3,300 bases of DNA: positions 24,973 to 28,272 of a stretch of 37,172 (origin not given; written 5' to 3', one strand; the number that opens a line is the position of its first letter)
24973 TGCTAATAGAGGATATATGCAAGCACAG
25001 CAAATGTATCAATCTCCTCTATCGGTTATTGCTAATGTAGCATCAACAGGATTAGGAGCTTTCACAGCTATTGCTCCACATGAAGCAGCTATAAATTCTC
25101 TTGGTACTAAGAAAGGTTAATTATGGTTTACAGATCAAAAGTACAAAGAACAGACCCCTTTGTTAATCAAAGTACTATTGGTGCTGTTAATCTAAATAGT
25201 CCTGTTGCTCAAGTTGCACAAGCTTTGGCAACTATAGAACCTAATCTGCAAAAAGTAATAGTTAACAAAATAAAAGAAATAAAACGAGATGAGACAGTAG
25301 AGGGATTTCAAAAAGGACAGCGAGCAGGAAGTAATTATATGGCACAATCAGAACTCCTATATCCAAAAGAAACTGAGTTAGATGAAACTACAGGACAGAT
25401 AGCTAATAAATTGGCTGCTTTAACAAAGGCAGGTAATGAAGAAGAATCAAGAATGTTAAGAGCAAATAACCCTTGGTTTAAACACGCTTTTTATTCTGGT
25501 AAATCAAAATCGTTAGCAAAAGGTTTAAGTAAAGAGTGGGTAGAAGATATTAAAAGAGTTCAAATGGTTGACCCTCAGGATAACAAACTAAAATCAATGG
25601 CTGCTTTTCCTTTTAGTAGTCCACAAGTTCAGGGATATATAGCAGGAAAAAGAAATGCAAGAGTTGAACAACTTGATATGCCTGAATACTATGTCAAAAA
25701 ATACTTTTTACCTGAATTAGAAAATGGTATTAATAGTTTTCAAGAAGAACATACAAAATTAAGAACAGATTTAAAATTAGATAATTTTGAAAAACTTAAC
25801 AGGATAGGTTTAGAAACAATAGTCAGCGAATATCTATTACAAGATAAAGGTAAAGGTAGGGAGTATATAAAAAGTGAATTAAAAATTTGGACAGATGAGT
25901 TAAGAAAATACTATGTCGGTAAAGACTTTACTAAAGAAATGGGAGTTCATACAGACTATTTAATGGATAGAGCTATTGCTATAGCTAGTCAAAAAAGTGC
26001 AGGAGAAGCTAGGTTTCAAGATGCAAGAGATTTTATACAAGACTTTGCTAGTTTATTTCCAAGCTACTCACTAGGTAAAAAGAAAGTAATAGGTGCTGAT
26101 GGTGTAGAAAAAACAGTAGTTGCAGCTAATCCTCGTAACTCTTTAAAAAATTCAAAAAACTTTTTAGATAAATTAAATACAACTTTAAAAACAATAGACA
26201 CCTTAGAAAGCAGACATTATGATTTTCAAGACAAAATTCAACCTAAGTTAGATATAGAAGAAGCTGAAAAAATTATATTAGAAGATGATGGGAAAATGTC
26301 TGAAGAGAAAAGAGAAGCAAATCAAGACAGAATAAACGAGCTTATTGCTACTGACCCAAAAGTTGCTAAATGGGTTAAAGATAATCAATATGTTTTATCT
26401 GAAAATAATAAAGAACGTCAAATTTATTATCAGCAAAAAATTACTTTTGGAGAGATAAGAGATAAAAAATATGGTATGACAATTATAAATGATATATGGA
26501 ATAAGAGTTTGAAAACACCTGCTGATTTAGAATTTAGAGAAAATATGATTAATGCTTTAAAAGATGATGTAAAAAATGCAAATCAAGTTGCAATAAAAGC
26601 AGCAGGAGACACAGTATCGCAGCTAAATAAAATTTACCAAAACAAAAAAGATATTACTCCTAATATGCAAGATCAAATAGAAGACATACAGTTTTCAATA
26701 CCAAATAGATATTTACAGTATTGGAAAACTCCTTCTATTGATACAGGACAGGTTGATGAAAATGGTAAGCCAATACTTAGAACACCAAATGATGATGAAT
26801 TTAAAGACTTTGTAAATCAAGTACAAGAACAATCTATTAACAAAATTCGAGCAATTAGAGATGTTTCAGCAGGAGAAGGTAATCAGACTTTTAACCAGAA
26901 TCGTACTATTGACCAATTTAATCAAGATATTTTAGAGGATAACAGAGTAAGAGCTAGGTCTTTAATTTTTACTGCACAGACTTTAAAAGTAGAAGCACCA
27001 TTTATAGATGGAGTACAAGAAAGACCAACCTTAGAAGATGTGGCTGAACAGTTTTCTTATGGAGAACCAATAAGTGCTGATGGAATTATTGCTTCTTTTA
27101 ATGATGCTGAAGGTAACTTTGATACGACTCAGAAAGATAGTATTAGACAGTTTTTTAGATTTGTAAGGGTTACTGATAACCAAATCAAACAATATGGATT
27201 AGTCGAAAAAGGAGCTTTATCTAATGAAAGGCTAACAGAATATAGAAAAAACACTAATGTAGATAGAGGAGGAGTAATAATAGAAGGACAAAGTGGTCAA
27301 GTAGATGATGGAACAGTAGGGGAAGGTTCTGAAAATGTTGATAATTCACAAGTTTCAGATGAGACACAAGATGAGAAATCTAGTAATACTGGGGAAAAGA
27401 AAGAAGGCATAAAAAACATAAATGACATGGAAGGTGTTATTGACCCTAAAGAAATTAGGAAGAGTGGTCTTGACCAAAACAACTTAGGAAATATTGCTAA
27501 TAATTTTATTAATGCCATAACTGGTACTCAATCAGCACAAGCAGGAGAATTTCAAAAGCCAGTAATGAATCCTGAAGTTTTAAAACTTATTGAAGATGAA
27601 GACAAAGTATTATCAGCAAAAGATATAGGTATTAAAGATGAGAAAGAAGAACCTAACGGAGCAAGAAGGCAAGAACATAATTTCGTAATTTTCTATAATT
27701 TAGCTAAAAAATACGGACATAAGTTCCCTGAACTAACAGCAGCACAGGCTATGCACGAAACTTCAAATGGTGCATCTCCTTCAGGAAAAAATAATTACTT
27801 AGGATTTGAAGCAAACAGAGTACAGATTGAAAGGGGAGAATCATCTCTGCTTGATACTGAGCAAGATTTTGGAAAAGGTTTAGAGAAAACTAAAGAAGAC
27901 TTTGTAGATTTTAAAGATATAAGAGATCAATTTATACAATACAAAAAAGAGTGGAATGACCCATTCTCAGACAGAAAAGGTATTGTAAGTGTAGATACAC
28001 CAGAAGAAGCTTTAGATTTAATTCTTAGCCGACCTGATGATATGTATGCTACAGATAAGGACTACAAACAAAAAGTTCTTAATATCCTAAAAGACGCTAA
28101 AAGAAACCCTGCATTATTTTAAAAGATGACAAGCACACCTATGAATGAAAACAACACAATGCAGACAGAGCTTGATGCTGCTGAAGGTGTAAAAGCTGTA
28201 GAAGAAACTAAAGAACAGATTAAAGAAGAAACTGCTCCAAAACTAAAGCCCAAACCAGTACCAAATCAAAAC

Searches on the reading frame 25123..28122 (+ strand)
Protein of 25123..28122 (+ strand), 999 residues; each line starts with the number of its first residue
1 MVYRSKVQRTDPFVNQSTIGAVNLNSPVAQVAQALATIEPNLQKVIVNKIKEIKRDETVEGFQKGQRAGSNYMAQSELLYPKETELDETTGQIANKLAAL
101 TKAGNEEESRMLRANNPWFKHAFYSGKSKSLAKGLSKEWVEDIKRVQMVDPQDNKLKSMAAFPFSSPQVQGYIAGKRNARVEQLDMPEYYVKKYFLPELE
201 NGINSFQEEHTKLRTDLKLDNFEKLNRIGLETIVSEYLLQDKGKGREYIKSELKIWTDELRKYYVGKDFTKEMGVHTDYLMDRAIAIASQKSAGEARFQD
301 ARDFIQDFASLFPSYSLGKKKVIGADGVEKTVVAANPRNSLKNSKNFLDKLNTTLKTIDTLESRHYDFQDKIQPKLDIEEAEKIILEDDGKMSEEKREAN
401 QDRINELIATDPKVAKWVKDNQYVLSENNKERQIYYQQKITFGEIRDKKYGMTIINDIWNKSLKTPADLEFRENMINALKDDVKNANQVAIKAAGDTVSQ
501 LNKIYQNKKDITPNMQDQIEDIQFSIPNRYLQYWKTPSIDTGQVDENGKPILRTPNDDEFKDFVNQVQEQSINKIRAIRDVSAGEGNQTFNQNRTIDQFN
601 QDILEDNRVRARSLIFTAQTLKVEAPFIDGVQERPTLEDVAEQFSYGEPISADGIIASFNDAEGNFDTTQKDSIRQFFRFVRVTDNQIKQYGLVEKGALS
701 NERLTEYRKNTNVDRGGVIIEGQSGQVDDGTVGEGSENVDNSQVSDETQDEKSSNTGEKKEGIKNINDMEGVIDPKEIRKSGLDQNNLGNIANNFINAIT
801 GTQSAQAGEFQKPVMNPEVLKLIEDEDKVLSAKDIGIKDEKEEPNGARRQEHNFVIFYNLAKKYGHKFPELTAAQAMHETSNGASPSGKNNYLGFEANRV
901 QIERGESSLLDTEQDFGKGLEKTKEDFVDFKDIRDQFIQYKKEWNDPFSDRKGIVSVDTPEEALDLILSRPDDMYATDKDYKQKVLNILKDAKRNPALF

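Call 6: search_protein_families(library=pfam, proteins=[window:25123-28122:+], max_evalue=0.01)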
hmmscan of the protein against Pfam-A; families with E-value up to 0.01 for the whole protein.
window:25123-28122:+ (999 aa): 1 family
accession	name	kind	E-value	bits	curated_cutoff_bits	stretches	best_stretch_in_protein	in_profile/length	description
PF01832.25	Glucosaminidase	-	4.2e-11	44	30.2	1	857-992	4-121/123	Mannosyl-glycoprotein endo-beta-N-acetylglucosaminidase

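Call 36: search_protein_families(library=phrogs, proteins=[window:25123-28122:+], max_evalue=0.01)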
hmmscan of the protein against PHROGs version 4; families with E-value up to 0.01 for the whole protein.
window:25123-28122:+ (999 aa): 1 family
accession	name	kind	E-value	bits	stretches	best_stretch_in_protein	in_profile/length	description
phrog_10051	-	lysis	4.5e-08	33.7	1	859-993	89-212/455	endolysin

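Call 59: search_solved_structures(query=window:25123-28122:+, max_evalue=1)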
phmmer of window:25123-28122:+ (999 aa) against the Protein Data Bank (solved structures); distinct sequences matched with E-value up to 1: 2.
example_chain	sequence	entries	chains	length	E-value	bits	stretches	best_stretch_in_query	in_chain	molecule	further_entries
7lsv_A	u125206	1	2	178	0.032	15.5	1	443-546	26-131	Calmodulin-dependent protein kinase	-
8gzg_A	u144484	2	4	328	0.41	11.8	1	335-379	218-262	DNA-directed RNA polymerase subunit alpha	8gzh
